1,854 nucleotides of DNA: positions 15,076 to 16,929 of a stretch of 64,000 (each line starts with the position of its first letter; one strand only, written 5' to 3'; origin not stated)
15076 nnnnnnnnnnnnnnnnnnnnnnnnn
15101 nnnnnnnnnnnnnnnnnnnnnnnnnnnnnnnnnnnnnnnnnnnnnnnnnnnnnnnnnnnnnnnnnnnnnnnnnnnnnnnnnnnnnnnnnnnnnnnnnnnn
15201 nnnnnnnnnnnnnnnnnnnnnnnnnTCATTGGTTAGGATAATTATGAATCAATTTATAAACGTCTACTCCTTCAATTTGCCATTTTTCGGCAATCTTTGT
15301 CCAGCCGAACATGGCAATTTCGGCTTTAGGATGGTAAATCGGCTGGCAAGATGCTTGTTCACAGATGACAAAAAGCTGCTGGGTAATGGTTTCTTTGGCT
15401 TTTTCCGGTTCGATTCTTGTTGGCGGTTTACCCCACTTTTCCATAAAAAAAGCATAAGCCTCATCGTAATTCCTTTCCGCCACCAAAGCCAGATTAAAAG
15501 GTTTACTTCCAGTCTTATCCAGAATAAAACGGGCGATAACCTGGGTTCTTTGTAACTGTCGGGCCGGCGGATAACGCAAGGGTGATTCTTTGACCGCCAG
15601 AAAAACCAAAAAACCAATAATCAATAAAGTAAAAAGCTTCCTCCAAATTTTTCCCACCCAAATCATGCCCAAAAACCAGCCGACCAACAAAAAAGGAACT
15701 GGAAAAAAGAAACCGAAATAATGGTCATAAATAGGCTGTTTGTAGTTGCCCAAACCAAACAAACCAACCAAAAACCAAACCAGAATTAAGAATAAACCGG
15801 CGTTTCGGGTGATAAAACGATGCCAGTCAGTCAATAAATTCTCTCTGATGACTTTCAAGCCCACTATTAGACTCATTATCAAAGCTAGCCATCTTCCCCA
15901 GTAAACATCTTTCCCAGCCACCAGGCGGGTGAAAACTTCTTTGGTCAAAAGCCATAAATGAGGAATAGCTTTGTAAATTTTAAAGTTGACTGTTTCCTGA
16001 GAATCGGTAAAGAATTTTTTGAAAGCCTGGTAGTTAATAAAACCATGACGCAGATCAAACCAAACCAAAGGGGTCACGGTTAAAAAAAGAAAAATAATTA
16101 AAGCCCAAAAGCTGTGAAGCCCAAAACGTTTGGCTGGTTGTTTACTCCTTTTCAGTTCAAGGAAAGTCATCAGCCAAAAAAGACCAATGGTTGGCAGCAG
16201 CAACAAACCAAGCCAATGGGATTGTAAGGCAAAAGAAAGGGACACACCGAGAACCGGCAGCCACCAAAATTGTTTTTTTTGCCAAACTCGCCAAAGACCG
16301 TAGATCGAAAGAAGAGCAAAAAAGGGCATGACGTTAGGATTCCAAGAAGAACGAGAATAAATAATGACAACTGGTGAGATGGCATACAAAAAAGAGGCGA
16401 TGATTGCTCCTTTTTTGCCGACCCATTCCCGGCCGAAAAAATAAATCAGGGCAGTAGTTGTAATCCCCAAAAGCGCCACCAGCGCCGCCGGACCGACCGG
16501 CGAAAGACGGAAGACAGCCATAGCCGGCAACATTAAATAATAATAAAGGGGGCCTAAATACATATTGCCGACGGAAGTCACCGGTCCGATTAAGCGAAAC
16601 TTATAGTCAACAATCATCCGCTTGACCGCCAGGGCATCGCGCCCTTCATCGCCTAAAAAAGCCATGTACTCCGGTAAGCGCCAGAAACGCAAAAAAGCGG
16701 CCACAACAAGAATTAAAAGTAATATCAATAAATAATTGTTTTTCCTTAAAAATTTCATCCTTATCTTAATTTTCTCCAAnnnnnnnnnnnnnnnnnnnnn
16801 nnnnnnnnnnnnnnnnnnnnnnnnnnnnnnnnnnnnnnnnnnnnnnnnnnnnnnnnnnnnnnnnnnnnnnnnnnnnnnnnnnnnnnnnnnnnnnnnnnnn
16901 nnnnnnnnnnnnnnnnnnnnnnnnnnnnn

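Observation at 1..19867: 17.5-kb co-directional glycosylation super-operon with three tandem GT2 + GT-C (ArnC/ArnT-like) modules and lipid-carrier recycling genes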

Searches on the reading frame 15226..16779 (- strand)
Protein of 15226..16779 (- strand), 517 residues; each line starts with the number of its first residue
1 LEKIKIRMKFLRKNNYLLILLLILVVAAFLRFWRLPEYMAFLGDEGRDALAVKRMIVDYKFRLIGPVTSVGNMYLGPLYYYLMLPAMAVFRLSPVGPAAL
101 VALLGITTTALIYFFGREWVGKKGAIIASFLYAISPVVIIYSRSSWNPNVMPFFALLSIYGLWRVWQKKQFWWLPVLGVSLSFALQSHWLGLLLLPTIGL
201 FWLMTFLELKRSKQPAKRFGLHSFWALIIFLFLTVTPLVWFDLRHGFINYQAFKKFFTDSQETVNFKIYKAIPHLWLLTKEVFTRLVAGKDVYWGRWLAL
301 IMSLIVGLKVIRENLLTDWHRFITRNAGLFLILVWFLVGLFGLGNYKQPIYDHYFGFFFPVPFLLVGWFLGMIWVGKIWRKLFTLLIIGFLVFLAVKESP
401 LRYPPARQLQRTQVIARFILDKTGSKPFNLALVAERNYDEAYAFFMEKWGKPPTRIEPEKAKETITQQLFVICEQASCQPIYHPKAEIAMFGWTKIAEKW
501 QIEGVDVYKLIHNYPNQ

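Call 4: search_protein_families(library=pfam, proteins=[window:15226-16779:-], max_evalue=0.01)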
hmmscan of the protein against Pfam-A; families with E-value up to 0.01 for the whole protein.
window:15226-16779:- (517 aa): 2 families
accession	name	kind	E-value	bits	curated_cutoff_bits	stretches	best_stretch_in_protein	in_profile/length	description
PF13231.12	PMT_2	-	4.1e-09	37.3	26.1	1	77-239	4-159/160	Dolichyl-phosphate-mannose-protein mannosyltransferase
PF02366.24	PMT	-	1.6e-08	34.8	22.7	1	94-241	82-233/245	Dolichyl-phosphate-mannose-protein mannosyltransferase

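Call 7: search_protein_families(library=ncbifam, proteins=[window:15226-16779:-], max_evalue=0.001)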
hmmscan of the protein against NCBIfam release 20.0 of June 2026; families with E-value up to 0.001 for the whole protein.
window:15226-16779:- (517 aa): 1 family
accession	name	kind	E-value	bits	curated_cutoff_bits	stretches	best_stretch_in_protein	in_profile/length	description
TIGR03663.1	TIGR03663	subfamily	6.8e-12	45.1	126.25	1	19-280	3-248/435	flippase activity-associated protein Agl23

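Call 11: search_solved_structures(query=window:15226-16779:-, max_evalue=1, show_alignments=2)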
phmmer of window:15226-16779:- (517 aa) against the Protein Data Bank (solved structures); distinct sequences matched with E-value up to 1: 0.

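Call 13: find_homologous_proteins(query=window:15226-16779:-, max_evalue=0.00001)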
Query window:15226-16779:- (517 aa): 2899 proteins with E <= 0.00001 among 8000 candidates; the best 120 are listed.
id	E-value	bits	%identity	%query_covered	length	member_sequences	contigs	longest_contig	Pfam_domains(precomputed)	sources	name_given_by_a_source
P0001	0.0e+0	1018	86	99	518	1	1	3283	PF13231.13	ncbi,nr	ncbi:glycosyltransferase family 39 protein [Patescibacteria group bacterium]|nr:glycosyltransferase 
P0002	0.0e+0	1017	100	86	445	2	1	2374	PF02366.25,PF13231.13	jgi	-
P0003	5.7e-266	902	74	100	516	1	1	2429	PF02366.25,PF13231.13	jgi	jgi:4-amino-4-deoxy-L-arabinose transferase-like glycosyltransferase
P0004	1.2e-259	881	73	100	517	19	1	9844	PF02366.25,PF13231.13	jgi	-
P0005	4.2e-259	879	74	97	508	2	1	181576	PF02366.25,PF13231.13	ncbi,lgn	-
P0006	2.5e-256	870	71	100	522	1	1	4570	PF02366.25,PF13231.13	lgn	-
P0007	1.8e-254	864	72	99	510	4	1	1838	PF02366.25,PF13231.13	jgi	-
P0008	2.1e-254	864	72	99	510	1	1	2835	PF02366.25,PF13231.13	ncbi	-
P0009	6.1e-254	862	72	99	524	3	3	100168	PF02366.25,PF13231.13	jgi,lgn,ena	-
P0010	3.5e-253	860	72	99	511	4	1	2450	PF02366.25,PF13231.13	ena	-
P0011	3.9e-253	859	74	96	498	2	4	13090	PF02366.25,PF13231.13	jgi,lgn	-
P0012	4.3e-253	859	72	99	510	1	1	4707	PF02366.25,PF13231.13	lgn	-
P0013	1.7e-252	857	72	99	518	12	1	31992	-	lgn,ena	-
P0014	1.1e-251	855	73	98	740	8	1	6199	PF13641.13,PF00535.33,PF13231.13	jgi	-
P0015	1.3e-250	851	70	100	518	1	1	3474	PF02366.25,PF13231.13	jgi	jgi:4-amino-4-deoxy-L-arabinose transferase-like glycosyltransferase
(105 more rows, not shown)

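Call 16: find_related_loci(query=A1, collection=genome_contigs, flank=10000)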
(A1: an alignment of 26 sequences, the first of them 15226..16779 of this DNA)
Query A1 (517 aa) in genome_contigs; peptide patterns used: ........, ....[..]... (x = any residue, [..] = any of these).
599 stretches matched a pattern (row limit reached: there are more); 516 encode a relative of the query (tblastn E <= 1e-3); the best 80 are kept; 80 distinct loci.
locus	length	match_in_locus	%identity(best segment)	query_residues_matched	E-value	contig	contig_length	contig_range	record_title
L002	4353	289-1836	63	1-513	0e+0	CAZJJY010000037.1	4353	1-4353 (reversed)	MAG TPA_asm: uncultured Gammaproteobacteria bacterium isolate binchicken_co243_270 genome assembly, contig: NODE_20792_l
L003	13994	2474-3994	59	9-513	0e+0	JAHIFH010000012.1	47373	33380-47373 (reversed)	MAG: Patescibacteria group bacterium isolate KR11_0.1_MetaG.mb.78 KR11_0.1_MetaG.mb.78_k141_241872, whole genome shotgun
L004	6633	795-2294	52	1-517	6e-172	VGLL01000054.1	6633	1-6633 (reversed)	MAG: Candidatus Shapirobacteria bacterium isolate K_DeepCast_150m_m1_139 K_DeepCast_150m_m1_139_Ga0194126_10024673, whol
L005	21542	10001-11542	49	8-513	8e-159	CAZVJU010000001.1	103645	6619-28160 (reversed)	MAG TPA_asm: uncultured Gammaproteobacteria bacterium isolate SRP050083_co3_9 genome assembly, contig: NODE_59_length_10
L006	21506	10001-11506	51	5-513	5e-157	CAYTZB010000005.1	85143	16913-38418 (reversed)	MAG TPA_asm: uncultured Gammaproteobacteria bacterium isolate binchicken_co134_900 genome assembly, contig: NODE_664_len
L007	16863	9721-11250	48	1-513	1e-153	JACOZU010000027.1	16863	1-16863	MAG: Candidatus Woesebacteria bacterium isolate NC_groundwater_213_Ag_S-0.1um_45_9 S4_GD2017_2_S1_scaffold_3303, whole g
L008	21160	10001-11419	55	33-512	2e-152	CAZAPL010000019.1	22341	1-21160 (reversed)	MAG TPA_asm: uncultured Gammaproteobacteria bacterium isolate SRP231805_co4_153 genome assembly, contig: k141_150618, wh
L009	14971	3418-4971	50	6-513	4e-152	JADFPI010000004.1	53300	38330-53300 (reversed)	MAG: Patescibacteria group bacterium isolate B72T1L10 B72T1L10_NODE492, whole genome shotgun sequence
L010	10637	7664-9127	49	1-513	2e-151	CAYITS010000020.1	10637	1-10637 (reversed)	MAG TPA_asm: uncultured Gammaproteobacteria bacterium isolate ERP119705_co3_637 genome assembly, contig: NODE_7603_lengt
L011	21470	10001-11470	51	19-512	2e-150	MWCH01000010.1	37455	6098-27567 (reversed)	MAG: Microgenomates group bacterium ADurb.Bin219 BWY24_contig000010, whole genome shotgun sequence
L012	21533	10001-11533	50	4-513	3e-149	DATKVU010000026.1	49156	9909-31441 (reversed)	MAG TPA_asm: Clostridia bacterium isolate SMAG_U14141 k141_1931716, whole genome shotgun sequence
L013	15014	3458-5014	47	4-512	4e-148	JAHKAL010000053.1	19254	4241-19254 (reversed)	MAG: Patescibacteria group bacterium isolate Undefined_mixed_planktonic.mb.4 Undefined_mixed_pla.mb.4_k141_1011126, whol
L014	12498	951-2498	49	1-513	6e-148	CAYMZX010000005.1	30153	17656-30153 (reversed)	MAG TPA_asm: uncultured Gammaproteobacteria bacterium isolate SRP231805_co4_134 genome assembly, contig: k141_52608, who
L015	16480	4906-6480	47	5-513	2e-147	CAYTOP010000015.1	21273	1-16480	MAG TPA_asm: uncultured Gammaproteobacteria bacterium isolate SRP050083_co1_427 genome assembly, contig: NODE_952_length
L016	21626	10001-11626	45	4-513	1e-147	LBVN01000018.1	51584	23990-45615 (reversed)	MAG: Candidatus Woesebacteria bacterium GW2011_GWB1_38_8b UT10_C0018, whole genome shotgun sequence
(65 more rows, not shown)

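Call 23: search_solved_structures(query=A1, max_evalue=10, show_alignments=2)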
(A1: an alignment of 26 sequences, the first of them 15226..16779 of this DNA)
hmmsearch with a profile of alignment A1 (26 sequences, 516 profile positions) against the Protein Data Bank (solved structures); distinct sequences matched with E-value up to 10: 3.
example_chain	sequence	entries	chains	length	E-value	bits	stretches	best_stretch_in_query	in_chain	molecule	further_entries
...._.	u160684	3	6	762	0.032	16.2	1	104-254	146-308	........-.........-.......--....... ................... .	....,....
2esr_A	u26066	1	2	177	1.1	11.2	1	417-497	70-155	Methyltransferase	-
3urz_A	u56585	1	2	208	1.2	11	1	425-463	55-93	Uncharacterized protein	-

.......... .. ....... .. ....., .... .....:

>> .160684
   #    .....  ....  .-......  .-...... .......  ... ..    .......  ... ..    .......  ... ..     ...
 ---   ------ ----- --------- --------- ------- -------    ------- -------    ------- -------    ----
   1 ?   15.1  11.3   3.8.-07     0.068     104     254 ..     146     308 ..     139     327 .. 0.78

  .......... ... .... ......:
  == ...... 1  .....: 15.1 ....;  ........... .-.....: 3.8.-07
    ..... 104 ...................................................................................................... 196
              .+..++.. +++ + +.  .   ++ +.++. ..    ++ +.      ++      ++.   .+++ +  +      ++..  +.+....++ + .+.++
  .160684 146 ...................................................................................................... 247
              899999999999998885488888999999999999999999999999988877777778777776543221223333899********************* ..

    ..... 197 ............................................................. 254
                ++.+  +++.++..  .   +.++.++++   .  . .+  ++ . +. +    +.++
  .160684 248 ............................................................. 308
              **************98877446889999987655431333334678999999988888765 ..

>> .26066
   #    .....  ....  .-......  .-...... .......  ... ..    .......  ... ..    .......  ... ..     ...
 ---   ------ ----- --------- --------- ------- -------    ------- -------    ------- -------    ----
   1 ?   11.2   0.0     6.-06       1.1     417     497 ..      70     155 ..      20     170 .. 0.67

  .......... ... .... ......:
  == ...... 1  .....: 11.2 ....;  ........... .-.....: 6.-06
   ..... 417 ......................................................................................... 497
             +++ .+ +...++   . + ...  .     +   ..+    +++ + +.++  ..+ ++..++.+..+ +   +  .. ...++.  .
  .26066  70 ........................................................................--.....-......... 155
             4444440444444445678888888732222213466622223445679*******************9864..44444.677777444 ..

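Call 35: predict_structure(alignment_id=A1)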
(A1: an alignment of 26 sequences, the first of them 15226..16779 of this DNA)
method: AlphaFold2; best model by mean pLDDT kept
length: 517 residues; sequences in the alignment: 26
mean_pLDDT: 84.2   pTM: 0.84
mean pLDDT of the five models: 84.2, 83.7, 83.6, 83.2, 82.9
residues with pLDDT >= 90: 209; 70-90: 237; 50-70: 68; < 50: 3
segments of 3 or more residues with pLDDT < 50: 515-517
pLDDT, mean of each block of 10 residues (from residue 1): 62 81 92 68 70 84 66 70 87 82 91 96 96 88 66 94 96 96 83 91 94 87 96 87 81 70 71 90 91 95 93 80 90 95 77 79 96 90 95 87 74 91 90 76 88 83 84 81 65 83 89 61
secondary structure, 60 per line:
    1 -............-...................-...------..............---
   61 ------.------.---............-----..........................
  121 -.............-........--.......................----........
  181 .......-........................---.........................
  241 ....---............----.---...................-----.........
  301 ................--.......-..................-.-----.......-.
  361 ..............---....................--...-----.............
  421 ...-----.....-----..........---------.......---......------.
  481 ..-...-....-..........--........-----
elements in order: H2-13 H15-33 H44-57 H78-89 H95-120 H122-134 H136-143 H146-168 H173-187 H189-212 H216-244 H248-259 H268-286 H292-316 H319-325 H327-344 H352-358 H360-374 H378-397 H408-423 E429-433 H439-448 H458-464 E468-473 H488-491 E493-502 E505-512
